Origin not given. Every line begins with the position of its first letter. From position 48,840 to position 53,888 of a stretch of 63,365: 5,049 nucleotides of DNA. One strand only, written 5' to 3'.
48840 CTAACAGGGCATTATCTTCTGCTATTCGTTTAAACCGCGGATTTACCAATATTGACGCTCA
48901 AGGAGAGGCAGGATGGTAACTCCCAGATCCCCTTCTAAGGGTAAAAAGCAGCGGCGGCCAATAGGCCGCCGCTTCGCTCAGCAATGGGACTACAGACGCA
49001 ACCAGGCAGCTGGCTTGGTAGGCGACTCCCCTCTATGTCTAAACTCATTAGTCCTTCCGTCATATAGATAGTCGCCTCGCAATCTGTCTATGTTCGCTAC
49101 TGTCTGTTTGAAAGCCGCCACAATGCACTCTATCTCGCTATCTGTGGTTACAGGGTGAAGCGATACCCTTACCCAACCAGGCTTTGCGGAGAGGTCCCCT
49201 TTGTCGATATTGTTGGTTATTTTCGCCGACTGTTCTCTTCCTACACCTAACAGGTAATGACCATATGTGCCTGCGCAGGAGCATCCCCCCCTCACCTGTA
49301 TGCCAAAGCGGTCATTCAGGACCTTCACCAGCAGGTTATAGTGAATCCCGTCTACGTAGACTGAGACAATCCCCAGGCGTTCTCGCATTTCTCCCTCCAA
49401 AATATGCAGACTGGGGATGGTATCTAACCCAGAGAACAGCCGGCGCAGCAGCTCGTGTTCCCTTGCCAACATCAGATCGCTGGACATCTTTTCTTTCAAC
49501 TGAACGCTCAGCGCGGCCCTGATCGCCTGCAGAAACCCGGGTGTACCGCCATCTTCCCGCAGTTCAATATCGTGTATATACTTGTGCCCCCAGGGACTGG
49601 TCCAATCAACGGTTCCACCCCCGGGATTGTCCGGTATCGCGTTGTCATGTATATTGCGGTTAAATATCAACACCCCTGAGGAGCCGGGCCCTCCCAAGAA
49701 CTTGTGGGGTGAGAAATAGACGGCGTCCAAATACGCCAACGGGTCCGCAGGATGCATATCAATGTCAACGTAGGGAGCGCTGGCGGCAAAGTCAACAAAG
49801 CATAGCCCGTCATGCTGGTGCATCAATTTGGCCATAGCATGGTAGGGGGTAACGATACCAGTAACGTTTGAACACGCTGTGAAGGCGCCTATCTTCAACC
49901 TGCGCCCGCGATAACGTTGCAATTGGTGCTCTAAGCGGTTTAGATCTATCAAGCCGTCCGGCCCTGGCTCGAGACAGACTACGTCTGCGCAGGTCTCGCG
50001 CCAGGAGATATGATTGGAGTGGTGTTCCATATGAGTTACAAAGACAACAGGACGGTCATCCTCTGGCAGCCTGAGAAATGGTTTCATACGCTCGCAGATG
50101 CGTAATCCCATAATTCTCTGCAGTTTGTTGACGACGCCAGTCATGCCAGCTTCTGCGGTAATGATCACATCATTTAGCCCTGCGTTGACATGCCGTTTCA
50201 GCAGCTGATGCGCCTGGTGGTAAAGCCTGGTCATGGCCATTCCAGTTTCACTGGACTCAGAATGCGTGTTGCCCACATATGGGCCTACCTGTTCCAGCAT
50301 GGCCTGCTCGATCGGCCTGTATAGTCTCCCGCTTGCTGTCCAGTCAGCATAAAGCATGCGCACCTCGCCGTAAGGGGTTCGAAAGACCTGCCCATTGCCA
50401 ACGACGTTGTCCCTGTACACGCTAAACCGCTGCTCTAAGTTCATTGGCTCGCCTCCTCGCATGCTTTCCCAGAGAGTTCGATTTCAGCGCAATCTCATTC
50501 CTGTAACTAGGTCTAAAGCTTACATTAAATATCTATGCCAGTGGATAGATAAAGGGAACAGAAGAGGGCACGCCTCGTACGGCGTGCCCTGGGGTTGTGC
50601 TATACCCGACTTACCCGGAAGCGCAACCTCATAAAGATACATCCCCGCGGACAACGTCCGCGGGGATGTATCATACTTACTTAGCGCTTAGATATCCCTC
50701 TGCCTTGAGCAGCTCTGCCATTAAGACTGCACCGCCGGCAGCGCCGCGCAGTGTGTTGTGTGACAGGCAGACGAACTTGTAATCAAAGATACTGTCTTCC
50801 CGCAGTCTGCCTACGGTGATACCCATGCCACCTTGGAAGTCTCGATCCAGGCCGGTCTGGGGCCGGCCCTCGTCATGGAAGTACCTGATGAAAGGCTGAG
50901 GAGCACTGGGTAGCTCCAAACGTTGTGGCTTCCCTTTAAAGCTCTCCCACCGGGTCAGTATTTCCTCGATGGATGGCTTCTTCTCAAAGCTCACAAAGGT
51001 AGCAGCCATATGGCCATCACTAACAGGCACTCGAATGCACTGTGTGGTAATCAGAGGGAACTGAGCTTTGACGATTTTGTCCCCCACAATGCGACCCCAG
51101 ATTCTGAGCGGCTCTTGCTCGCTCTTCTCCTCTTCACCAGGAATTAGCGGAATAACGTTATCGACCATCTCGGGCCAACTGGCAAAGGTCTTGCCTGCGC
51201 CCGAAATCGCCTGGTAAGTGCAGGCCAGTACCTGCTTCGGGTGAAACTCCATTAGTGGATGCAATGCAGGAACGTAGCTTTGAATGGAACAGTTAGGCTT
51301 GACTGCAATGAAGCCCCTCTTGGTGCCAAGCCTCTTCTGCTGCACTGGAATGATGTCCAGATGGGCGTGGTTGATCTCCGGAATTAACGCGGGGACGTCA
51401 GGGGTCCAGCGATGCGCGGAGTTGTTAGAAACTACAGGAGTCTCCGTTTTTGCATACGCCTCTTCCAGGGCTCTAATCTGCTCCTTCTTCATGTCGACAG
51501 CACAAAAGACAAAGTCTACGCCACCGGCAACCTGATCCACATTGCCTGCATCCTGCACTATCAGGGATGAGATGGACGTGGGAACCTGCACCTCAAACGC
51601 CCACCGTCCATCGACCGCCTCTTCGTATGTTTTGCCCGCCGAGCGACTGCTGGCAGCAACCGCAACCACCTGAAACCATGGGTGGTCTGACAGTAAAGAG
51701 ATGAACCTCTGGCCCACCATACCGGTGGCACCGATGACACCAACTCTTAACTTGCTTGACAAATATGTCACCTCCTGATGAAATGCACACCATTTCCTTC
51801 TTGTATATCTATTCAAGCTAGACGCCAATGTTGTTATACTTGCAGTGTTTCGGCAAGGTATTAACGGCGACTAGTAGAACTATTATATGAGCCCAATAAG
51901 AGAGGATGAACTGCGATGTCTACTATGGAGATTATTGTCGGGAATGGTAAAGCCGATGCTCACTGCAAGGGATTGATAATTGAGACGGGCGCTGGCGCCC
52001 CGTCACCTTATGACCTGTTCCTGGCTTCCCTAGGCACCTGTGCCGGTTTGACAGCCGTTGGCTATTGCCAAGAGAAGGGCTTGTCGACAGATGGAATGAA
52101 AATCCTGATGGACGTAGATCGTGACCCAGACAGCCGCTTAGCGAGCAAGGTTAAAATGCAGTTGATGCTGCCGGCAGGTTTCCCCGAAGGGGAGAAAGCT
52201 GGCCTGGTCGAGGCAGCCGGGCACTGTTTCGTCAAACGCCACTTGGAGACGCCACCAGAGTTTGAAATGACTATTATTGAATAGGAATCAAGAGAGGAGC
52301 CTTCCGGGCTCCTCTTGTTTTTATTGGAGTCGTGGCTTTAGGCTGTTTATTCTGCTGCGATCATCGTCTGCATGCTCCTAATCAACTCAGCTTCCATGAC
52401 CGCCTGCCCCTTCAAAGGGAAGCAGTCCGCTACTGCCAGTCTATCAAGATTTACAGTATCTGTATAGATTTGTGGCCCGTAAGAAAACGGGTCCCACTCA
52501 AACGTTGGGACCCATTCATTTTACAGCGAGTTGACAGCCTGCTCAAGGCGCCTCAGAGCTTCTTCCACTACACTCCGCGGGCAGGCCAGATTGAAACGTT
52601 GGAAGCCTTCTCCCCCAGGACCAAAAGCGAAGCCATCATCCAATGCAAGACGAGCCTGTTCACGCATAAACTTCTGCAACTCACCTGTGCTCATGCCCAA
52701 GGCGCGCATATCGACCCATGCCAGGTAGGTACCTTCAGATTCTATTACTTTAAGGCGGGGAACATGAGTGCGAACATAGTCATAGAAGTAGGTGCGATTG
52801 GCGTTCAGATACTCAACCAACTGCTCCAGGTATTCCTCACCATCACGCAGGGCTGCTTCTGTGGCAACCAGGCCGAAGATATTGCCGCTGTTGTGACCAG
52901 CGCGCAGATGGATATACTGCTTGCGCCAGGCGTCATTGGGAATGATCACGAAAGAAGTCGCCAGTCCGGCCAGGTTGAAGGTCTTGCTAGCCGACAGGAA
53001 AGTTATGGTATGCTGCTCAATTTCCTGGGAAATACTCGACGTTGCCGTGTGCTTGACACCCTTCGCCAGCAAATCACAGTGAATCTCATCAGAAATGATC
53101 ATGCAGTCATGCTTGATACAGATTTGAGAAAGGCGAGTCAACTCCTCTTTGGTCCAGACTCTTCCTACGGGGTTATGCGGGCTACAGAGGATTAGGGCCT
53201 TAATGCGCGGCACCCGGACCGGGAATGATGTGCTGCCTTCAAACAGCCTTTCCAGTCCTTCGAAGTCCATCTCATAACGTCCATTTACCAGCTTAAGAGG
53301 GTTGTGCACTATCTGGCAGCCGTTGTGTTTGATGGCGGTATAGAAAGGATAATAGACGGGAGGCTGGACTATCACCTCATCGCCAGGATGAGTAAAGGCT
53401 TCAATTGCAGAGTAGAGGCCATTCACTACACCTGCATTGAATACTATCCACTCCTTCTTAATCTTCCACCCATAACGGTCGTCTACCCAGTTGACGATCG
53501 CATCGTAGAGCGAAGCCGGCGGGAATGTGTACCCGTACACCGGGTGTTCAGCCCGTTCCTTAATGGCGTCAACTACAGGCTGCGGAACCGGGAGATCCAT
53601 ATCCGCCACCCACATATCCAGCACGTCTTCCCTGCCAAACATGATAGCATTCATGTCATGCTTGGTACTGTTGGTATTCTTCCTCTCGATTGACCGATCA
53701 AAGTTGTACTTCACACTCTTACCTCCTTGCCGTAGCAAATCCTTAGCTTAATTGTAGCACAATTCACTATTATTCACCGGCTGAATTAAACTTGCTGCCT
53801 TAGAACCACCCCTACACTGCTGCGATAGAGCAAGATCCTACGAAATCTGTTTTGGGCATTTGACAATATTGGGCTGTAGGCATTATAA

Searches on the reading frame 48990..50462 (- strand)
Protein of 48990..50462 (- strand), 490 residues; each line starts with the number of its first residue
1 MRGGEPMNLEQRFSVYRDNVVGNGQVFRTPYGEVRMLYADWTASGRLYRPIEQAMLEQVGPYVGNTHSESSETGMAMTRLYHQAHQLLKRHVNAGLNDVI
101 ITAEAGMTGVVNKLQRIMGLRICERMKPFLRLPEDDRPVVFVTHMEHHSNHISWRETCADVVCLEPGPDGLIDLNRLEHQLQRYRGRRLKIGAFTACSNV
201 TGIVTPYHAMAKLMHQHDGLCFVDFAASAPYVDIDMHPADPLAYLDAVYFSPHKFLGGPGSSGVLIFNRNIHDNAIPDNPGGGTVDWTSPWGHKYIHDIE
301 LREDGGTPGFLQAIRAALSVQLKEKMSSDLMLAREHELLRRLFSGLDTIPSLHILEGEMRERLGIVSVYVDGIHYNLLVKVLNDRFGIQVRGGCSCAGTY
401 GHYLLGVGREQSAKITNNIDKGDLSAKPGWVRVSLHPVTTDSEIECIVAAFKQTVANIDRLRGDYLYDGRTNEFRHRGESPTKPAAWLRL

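Call 77: search_protein_families(library=pfam, proteins=[window:48990-50462:-], max_evalue=0.00001)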
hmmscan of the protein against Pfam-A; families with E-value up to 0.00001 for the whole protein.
window:48990-50462:- (490 aa): 1 family
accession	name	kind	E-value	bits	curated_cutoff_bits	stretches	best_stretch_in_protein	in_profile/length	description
PF00266.25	Aminotran_5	-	8.7e-45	153.7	21.5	1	38-445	2-369/371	Aminotransferase class-V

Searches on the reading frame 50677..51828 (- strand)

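Call 77: search_protein_families(library=pfam, proteins=[window:50677-51828:-], max_evalue=0.00001)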
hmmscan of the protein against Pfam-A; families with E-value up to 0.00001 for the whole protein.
window:50677-51828:- (383 aa): 2 families
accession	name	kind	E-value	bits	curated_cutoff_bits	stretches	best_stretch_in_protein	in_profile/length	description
PF01118.30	Semialdhyde_dh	-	2.7e-27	96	26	1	28-158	1-119/121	Semialdehyde dehydrogenase, NAD binding domain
PF02774.23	Semialdhyde_dhC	-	6.1e-27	95.4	26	1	189-360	1-183/184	Semialdehyde dehydrogenase, dimerisation domain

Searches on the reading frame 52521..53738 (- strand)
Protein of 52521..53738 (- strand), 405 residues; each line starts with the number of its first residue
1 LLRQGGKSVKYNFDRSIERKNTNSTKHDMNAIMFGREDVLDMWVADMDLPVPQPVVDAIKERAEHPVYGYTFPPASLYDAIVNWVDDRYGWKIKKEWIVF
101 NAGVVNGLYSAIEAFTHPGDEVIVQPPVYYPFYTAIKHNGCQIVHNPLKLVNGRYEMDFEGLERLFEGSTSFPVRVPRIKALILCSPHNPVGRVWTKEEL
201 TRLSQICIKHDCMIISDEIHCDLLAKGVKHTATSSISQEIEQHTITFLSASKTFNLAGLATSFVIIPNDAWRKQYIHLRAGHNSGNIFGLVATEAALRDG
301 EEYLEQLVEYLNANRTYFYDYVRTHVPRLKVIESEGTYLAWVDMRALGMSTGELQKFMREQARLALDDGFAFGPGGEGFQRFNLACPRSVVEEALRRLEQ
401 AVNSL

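Call 77: search_protein_families(library=pfam, proteins=[window:52521-53738:-], max_evalue=0.00001)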
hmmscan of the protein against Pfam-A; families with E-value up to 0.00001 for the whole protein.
window:52521-53738:- (405 aa): 1 family
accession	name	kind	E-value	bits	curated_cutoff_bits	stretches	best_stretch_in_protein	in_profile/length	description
PF00155.27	Aminotran_1_2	-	2.4e-45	155.8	19.7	1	39-398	3-361/361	Aminotransferase class I and II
